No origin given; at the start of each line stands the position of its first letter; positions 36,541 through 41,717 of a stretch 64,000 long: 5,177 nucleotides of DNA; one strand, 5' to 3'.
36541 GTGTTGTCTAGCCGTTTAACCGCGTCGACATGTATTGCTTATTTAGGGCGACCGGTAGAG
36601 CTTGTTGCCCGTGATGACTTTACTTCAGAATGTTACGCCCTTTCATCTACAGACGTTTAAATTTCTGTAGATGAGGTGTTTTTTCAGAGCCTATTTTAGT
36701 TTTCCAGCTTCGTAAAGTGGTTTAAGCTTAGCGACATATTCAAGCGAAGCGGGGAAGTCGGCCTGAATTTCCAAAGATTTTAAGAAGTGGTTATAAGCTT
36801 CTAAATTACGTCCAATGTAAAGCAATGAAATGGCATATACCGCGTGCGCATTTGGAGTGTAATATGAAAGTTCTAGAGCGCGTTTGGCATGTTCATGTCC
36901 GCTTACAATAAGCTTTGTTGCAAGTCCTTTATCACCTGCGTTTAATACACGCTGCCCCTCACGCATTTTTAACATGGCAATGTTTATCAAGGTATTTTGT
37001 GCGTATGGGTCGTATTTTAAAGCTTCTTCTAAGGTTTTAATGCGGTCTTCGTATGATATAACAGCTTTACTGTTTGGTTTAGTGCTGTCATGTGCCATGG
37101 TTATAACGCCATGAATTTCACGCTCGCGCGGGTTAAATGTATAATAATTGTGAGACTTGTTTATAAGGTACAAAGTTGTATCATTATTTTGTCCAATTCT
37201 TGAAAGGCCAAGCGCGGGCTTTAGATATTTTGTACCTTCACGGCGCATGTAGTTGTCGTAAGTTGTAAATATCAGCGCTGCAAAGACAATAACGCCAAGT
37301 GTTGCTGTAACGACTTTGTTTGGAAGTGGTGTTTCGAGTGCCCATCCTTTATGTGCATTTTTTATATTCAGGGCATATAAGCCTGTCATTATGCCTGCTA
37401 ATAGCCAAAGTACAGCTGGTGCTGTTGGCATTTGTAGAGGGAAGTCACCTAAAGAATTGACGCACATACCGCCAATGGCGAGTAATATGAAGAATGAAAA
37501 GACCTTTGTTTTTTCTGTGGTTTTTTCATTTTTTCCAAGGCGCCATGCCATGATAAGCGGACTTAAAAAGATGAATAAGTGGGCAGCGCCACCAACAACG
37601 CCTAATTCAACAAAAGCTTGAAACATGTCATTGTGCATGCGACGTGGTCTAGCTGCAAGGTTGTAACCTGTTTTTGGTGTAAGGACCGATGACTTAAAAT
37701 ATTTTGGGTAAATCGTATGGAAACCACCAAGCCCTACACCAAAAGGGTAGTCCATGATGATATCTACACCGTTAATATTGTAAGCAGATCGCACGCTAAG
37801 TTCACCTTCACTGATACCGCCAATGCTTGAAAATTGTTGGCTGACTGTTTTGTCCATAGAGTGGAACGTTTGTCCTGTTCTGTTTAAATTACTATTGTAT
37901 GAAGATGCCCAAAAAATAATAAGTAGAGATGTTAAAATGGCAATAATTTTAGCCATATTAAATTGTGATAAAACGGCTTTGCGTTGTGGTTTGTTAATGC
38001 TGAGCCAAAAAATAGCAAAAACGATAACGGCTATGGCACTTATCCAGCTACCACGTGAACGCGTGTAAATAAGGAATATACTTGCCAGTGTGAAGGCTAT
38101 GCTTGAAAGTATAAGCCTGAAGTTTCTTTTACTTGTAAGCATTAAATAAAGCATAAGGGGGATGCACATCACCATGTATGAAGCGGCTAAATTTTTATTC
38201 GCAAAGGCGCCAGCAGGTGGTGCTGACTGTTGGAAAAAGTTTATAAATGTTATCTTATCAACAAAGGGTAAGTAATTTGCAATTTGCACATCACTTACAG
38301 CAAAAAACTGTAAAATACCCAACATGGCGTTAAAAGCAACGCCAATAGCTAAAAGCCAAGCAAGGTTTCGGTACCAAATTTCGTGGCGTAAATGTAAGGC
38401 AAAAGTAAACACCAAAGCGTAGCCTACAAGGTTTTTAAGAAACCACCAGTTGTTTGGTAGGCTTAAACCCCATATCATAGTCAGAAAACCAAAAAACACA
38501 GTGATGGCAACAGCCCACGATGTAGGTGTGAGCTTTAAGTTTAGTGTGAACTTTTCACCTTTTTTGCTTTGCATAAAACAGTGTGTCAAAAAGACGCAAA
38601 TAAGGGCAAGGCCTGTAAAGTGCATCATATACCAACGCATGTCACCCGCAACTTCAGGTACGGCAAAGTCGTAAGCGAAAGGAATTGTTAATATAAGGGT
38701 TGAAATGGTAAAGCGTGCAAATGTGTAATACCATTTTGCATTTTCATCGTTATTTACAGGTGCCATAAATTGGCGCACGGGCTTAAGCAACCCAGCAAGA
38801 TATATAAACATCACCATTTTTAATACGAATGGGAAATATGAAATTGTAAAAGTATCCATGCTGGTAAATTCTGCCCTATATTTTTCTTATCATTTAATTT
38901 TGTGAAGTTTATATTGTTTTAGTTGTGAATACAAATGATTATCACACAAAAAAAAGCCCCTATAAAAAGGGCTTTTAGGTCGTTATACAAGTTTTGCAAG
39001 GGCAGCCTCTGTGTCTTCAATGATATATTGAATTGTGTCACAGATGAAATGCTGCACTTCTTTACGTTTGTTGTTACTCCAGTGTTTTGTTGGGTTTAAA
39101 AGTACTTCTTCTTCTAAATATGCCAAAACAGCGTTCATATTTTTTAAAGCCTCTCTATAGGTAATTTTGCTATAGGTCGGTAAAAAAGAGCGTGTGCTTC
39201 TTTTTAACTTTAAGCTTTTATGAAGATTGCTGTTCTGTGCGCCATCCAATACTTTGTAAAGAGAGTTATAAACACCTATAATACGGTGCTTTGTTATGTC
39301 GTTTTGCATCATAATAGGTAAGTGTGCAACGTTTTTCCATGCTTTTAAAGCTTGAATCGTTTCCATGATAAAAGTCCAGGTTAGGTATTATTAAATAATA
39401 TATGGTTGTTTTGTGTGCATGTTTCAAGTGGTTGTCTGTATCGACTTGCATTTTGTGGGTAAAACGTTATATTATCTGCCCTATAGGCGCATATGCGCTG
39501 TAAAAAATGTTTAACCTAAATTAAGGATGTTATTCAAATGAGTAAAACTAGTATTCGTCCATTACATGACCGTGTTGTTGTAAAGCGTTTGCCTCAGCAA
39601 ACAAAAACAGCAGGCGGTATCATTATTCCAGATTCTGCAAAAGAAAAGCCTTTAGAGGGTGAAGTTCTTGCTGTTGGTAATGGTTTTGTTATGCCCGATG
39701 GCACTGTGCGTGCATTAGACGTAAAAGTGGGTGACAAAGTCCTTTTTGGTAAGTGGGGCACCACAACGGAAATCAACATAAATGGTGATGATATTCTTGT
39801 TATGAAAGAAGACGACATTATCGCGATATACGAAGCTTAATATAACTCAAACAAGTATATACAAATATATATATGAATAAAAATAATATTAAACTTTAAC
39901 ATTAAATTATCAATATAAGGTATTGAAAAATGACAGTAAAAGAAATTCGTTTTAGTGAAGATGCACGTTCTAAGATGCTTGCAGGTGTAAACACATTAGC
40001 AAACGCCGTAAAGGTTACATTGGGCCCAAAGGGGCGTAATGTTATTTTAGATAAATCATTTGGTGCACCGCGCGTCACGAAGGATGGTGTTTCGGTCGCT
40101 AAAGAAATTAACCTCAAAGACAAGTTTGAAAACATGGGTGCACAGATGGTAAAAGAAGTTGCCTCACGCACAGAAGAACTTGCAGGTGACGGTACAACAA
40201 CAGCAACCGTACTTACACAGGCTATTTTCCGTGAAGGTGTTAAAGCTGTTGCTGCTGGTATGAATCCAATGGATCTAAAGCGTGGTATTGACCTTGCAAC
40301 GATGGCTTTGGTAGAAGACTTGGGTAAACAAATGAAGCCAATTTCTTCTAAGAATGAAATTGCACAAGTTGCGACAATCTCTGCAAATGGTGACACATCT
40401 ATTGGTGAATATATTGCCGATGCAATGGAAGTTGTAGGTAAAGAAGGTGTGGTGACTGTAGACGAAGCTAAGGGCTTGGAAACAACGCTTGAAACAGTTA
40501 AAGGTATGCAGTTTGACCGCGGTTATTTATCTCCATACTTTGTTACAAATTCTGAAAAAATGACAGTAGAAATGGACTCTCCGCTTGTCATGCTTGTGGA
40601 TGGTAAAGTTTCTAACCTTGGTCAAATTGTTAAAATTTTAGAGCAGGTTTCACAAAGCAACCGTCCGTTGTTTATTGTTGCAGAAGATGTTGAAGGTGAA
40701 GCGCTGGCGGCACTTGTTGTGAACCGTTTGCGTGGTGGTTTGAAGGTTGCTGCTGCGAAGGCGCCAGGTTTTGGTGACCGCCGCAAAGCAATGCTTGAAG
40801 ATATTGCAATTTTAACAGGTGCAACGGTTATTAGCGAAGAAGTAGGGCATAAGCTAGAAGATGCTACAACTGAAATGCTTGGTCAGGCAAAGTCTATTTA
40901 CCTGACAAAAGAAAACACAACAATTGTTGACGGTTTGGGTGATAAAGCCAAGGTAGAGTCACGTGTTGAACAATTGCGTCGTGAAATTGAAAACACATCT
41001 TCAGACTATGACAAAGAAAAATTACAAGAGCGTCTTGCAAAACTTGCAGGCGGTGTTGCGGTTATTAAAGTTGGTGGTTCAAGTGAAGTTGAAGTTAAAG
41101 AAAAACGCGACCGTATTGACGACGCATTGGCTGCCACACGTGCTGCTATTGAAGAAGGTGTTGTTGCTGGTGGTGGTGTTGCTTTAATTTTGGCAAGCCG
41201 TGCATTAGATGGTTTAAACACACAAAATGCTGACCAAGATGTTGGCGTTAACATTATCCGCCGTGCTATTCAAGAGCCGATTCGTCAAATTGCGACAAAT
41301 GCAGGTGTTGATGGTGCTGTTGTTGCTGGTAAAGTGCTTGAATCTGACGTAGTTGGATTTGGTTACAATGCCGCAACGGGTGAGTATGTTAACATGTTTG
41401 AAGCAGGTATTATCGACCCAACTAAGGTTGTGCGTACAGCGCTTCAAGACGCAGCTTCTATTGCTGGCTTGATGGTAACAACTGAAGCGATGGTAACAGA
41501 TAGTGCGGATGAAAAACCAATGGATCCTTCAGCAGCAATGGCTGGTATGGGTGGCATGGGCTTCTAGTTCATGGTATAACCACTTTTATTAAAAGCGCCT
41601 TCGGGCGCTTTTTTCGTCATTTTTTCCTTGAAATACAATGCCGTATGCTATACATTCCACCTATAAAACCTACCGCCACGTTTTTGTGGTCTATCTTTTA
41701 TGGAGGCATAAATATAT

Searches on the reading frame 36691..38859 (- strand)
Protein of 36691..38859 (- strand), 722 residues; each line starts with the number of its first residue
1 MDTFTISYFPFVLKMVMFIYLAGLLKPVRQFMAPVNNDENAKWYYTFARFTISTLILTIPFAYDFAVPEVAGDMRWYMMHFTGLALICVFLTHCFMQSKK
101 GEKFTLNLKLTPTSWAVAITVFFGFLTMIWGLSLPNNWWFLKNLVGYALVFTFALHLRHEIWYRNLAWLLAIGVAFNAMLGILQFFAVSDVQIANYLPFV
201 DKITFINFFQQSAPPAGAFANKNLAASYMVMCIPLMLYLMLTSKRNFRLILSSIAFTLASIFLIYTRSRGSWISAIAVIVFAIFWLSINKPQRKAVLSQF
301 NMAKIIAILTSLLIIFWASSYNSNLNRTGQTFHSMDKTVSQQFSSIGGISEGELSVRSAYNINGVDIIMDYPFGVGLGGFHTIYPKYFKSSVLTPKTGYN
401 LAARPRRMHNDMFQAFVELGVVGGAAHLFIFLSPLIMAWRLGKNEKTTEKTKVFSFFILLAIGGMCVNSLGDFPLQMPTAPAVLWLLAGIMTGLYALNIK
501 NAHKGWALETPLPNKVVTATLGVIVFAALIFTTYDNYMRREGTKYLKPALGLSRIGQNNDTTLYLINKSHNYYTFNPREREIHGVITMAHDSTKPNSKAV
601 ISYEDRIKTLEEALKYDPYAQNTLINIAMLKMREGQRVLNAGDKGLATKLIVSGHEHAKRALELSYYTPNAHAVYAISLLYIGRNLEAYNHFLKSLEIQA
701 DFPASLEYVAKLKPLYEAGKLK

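Call 82: search_protein_families(library=pfam, proteins=[window:36691-38859:-], max_evalue=0.00001)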
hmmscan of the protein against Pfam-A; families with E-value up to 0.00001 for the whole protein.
window:36691-38859:- (722 aa): 1 family
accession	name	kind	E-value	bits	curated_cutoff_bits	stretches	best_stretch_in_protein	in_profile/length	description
PF04932.20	Wzy_C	-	1.2e-13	51.6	31.7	1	255-426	2-147/149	O-Antigen ligase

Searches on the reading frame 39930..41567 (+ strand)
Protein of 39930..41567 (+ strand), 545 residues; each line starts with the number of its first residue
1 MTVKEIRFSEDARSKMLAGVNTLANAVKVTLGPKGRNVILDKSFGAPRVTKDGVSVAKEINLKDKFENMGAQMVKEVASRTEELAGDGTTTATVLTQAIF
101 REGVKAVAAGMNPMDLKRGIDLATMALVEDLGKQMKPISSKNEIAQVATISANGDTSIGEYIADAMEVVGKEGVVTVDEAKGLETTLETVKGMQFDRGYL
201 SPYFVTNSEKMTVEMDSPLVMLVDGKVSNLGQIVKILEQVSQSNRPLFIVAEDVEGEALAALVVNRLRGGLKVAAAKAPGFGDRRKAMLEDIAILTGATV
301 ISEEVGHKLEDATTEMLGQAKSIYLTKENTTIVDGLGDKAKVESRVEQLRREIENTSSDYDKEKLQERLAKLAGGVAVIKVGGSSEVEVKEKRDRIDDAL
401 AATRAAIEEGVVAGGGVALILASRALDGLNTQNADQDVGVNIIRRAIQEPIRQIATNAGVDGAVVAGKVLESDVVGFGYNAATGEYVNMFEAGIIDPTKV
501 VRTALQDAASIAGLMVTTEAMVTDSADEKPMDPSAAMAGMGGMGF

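Call 82: search_protein_families(library=pfam, proteins=[window:39930-41567:+], max_evalue=0.00001)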
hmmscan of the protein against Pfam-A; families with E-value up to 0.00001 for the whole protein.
window:39930-41567:+ (545 aa): 1 family
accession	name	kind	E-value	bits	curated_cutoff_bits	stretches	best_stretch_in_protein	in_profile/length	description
PF00118.29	Cpn60_TCP1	-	4.5e-72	243.8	34.3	1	23-524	1-488/490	TCP-1/cpn60 chaperonin family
